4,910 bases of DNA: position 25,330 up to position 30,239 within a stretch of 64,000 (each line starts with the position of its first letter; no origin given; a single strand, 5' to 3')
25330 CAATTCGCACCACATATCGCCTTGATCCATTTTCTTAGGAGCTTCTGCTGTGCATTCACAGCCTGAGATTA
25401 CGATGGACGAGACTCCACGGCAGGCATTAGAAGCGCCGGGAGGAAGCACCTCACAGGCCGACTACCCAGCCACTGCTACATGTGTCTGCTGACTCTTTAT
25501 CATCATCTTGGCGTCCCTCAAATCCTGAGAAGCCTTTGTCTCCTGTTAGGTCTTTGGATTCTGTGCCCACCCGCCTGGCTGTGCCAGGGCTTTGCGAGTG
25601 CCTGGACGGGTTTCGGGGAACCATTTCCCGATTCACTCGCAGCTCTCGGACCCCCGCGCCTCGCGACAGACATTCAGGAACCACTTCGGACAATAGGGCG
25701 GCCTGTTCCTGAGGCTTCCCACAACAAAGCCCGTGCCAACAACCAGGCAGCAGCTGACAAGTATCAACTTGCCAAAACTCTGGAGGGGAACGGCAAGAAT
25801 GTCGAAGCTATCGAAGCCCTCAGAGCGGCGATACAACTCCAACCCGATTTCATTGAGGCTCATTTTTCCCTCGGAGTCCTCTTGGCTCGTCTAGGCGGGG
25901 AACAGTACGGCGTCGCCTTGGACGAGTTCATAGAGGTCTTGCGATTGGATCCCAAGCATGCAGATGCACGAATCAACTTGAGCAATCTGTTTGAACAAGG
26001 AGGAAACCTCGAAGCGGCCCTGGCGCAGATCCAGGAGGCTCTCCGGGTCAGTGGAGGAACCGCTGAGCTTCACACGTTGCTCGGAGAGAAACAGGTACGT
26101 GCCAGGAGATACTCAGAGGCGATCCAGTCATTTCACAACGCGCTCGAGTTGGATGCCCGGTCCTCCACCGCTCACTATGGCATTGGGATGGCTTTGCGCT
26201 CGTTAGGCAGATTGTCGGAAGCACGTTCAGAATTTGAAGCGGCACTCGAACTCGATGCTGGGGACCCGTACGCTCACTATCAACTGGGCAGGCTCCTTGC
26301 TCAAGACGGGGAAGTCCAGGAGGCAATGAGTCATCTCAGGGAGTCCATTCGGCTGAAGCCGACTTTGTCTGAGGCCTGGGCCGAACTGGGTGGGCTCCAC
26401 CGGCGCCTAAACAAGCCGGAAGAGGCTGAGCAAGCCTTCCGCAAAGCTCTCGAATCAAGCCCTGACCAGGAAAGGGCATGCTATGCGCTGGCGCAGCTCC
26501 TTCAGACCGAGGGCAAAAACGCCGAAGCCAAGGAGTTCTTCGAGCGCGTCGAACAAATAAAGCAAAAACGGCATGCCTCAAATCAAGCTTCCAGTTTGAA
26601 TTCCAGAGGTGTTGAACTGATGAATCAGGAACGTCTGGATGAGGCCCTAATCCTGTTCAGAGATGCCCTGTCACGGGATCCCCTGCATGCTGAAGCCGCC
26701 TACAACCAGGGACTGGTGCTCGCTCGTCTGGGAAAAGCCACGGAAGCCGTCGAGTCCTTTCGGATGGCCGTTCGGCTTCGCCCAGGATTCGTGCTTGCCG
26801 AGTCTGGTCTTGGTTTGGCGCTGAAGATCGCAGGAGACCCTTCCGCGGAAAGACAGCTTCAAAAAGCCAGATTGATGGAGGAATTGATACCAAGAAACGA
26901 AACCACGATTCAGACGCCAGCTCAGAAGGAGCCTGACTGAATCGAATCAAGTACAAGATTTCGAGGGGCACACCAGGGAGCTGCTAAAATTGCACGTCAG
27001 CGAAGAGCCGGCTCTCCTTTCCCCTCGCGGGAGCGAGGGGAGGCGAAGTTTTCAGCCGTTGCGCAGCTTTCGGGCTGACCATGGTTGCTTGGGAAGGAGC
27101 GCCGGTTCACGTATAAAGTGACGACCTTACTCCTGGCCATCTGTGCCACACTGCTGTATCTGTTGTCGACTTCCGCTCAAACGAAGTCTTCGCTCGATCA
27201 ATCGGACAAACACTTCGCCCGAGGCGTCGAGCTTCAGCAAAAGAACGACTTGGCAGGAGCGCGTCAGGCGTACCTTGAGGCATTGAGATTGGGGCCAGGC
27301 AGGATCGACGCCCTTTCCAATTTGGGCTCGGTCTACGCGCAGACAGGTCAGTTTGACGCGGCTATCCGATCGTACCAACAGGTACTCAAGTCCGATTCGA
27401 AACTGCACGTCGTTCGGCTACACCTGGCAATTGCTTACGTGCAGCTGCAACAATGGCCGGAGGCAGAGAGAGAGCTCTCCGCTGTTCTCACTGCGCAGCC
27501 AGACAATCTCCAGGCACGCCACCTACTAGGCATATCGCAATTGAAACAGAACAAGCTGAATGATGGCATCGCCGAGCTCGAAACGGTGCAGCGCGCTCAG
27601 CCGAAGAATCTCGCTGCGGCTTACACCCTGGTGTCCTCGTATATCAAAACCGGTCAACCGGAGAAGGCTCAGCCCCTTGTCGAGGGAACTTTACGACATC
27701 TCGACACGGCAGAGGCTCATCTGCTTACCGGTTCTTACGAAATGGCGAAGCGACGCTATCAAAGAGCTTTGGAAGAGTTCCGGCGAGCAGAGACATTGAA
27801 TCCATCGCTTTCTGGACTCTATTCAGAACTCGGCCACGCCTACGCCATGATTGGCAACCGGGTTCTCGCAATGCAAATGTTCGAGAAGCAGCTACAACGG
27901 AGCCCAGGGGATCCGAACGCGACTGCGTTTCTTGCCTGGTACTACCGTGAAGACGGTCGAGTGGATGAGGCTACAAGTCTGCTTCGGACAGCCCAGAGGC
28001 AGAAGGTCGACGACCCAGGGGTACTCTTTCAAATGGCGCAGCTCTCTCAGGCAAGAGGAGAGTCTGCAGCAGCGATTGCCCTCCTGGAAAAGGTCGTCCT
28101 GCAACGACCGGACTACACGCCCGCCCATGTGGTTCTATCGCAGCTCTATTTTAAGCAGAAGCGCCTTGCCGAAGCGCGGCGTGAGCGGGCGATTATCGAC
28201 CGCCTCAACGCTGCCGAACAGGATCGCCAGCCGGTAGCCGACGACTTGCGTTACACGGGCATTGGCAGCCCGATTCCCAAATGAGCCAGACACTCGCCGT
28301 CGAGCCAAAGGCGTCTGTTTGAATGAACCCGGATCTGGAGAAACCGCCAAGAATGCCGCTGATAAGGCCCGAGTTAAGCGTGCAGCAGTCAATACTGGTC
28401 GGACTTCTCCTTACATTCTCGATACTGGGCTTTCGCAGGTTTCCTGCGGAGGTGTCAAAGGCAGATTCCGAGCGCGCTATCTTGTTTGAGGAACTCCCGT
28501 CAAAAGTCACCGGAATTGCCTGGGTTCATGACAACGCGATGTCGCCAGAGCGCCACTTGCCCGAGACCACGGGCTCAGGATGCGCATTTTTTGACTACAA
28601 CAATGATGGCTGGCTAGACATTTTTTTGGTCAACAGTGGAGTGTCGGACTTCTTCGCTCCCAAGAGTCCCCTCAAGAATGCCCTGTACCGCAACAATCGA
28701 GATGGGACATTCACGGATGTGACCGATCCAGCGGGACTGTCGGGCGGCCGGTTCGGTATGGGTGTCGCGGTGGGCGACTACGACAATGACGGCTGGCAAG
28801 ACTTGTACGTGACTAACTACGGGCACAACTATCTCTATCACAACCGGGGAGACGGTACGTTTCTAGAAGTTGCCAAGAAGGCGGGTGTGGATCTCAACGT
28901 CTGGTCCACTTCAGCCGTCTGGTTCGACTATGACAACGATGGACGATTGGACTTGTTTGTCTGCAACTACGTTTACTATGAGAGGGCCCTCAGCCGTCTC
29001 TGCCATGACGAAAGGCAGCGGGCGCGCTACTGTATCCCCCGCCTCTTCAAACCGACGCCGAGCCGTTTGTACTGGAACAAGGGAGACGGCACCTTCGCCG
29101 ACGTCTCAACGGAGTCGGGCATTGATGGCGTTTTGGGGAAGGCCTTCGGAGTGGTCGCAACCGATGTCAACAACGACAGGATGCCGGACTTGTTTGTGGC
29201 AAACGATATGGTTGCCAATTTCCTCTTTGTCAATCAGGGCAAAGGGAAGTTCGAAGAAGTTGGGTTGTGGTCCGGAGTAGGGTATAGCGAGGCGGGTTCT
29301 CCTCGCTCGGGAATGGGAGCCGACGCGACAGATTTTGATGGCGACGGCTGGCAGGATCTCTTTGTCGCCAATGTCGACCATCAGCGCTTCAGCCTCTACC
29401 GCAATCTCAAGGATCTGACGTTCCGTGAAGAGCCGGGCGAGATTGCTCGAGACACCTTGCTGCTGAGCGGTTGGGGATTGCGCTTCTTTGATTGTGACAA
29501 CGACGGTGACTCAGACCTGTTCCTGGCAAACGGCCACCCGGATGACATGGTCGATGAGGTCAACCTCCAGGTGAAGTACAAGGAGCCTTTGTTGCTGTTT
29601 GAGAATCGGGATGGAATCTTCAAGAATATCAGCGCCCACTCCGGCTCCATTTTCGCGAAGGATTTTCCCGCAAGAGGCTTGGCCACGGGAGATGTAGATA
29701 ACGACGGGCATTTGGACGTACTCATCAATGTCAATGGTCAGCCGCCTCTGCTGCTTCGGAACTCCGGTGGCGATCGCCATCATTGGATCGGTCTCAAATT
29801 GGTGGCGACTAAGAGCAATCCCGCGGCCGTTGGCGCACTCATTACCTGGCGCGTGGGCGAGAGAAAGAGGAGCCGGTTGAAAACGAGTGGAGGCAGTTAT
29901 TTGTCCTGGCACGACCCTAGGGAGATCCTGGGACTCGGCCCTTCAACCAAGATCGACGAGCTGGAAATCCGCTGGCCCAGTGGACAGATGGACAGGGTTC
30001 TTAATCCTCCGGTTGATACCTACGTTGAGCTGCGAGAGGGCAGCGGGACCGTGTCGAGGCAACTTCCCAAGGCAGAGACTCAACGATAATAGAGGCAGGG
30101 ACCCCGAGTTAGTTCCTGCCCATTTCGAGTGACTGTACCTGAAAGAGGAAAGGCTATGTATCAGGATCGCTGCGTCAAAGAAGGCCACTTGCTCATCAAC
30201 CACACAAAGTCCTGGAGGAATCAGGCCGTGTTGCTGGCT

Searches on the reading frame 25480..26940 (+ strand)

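Call 9: search_protein_families(library=pfam, proteins=[window:25480-26940:+], max_evalue=0.001)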
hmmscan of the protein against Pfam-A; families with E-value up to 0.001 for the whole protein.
window:25480-26940:+ (486 aa): 30 families (the best 25 are shown)
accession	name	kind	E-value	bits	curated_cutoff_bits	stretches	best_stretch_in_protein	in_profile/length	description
PF07719.23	TPR_2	-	1.3e-48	159.6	27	4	298-329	2-33/34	Tetratricopeptide repeat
PF13432.12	TPR_16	-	8.7e-44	148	32.7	6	377-436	4-63/65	Tetratricopeptide repeat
PF00515.34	TPR_1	-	9.9e-44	145.9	27.8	1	298-329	2-33/34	Tetratricopeptide repeat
PF13181.12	TPR_8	-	4e-43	142.3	25.7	3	298-329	2-33/34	Tetratricopeptide repeat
PF13414.12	TPR_11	-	1e-42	144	26.8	2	105-139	8-42/42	TPR repeat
PF14559.12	TPR_19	-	6.3e-33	113.3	25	4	311-363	5-57/68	Tetratricopeptide repeat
PF13431.12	TPR_17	-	1.1e-32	109.9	24.4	1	392-424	1-33/34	Tetratricopeptide repeat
PF13428.12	TPR_14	-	3.1e-30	102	23.5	3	298-340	2-44/44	Tetratricopeptide repeat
PF13424.12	TPR_12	-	8.4e-21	74.4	30.1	3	229-293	3-75/77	Tetratricopeptide repeat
PF23914.1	TPR_CcmH_CycH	-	3.7e-19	69.6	42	1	276-394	29-145/158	Cytochrome c-type biogenesis protein H TPR domain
PF13176.12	TPR_7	-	2.8e-16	58.6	27.9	0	299-331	1-33/36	Tetratricopeptide repeat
PF24575.1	TPR_Slam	-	5.8e-15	56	35.2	0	304-354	54-104/104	Surface lipoprotein assembly modifier, N-terminal TPR repeats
PF13374.12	TPR_10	-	3.6e-14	52.7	27.5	0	370-398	2-30/42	Tetratricopeptide repeat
PF12895.13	ANAPC3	-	1.5e-13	51.3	27.2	0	253-322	13-81/82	Anaphase-promoting complex, cyclosome, subunit 3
PF13174.12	TPR_6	-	1.2e-11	44.9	26.3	0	405-435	1-31/33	Tetratricopeptide repeat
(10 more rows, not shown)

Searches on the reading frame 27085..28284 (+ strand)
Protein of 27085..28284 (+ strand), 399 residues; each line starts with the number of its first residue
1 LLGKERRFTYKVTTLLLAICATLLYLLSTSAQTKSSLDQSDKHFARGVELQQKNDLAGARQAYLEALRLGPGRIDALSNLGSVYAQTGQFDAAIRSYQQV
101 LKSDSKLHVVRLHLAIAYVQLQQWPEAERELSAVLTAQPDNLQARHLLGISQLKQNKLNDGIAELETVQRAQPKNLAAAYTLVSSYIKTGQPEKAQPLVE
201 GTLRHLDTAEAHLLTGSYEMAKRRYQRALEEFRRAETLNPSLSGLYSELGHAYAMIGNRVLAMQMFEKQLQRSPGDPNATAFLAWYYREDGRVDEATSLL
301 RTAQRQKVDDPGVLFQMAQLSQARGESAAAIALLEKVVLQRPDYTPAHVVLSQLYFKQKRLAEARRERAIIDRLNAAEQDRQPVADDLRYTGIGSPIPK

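Call 9: search_protein_families(library=pfam, proteins=[window:27085-28284:+], max_evalue=0.001)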
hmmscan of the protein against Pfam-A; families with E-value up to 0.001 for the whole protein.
window:27085-28284:+ (399 aa): 28 families (the best 25 are shown)
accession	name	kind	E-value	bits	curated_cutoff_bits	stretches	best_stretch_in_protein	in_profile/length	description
PF14559.12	TPR_19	-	1.2e-36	125.3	25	5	88-148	5-65/68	Tetratricopeptide repeat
PF07719.23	TPR_2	-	1.6e-32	109.3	27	1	75-104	2-31/34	Tetratricopeptide repeat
PF13432.12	TPR_16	-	2.1e-29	102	32.7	3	45-104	2-61/65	Tetratricopeptide repeat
PF13428.12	TPR_14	-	1.9e-23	81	23.5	0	111-149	4-42/44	Tetratricopeptide repeat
PF13414.12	TPR_11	-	1.9e-22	79.1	26.8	3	52-88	6-42/42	TPR repeat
PF13181.12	TPR_8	-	1.9e-22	77.9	25.7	1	75-105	2-32/34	Tetratricopeptide repeat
PF00515.34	TPR_1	-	1.1e-20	73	27.8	1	75-104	2-31/34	Tetratricopeptide repeat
PF12895.13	ANAPC3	-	1.3e-20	73.9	27.2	2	262-336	8-81/82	Anaphase-promoting complex, cyclosome, subunit 3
PF13431.12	TPR_17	-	1e-17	63.3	24.4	0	62-94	1-33/34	Tetratricopeptide repeat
PF13424.12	TPR_12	-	3.2e-17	62.9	30.1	2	59-102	22-73/77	Tetratricopeptide repeat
PF13176.12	TPR_7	-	2.8e-15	55.5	27.9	1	76-101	1-26/36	Tetratricopeptide repeat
PF23914.1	TPR_CcmH_CycH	-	9.6e-14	51.9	42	2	80-175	56-154/158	Cytochrome c-type biogenesis protein H TPR domain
PF25062.1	ARM_TT21_N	-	1.3e-13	51.7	40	2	84-229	4-155/222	Tetratricopeptide repeat protein 21 N-terminal ARM repeat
PF07721.20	TPR_4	-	1.3e-12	47.5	27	0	278-301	2-25/26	Tetratricopeptide repeat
PF24575.1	TPR_Slam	-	1.4e-12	48.4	35.2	1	83-130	56-103/104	Surface lipoprotein assembly modifier, N-terminal TPR repeats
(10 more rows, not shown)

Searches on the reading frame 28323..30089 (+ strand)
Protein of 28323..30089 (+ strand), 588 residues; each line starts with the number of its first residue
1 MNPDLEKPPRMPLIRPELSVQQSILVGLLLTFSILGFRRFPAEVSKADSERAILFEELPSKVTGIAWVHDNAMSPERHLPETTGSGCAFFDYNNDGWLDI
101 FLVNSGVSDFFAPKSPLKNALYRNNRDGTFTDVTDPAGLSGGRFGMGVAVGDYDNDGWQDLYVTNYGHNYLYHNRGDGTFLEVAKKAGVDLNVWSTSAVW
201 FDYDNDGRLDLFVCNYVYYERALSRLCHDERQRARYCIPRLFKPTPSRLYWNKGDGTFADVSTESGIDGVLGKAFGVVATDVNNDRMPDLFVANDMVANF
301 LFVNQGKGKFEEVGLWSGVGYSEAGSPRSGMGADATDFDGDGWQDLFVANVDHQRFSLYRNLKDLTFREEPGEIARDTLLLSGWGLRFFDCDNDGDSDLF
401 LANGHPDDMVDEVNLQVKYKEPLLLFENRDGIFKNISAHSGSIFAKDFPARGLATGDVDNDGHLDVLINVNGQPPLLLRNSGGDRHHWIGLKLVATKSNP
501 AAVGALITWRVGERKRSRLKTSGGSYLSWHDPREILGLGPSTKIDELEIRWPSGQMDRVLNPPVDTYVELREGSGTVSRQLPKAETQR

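Call 9: search_protein_families(library=pfam, proteins=[window:28323-30089:+], max_evalue=0.001)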
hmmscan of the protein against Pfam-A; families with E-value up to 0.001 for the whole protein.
window:28323-30089:+ (588 aa): 3 families
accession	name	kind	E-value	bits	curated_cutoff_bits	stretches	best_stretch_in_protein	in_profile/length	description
PF13517.12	FG-GAP_3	-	9e-53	177.2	26.9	6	152-213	1-61/61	FG-GAP-like repeat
PF01839.29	FG-GAP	-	1.9e-16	60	22.1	1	144-175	1-29/37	FG-GAP repeat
PF07593.17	UnbV_ASPIC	-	3.5e-13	49.7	23.4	1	502-568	1-67/68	ASPIC and UnbV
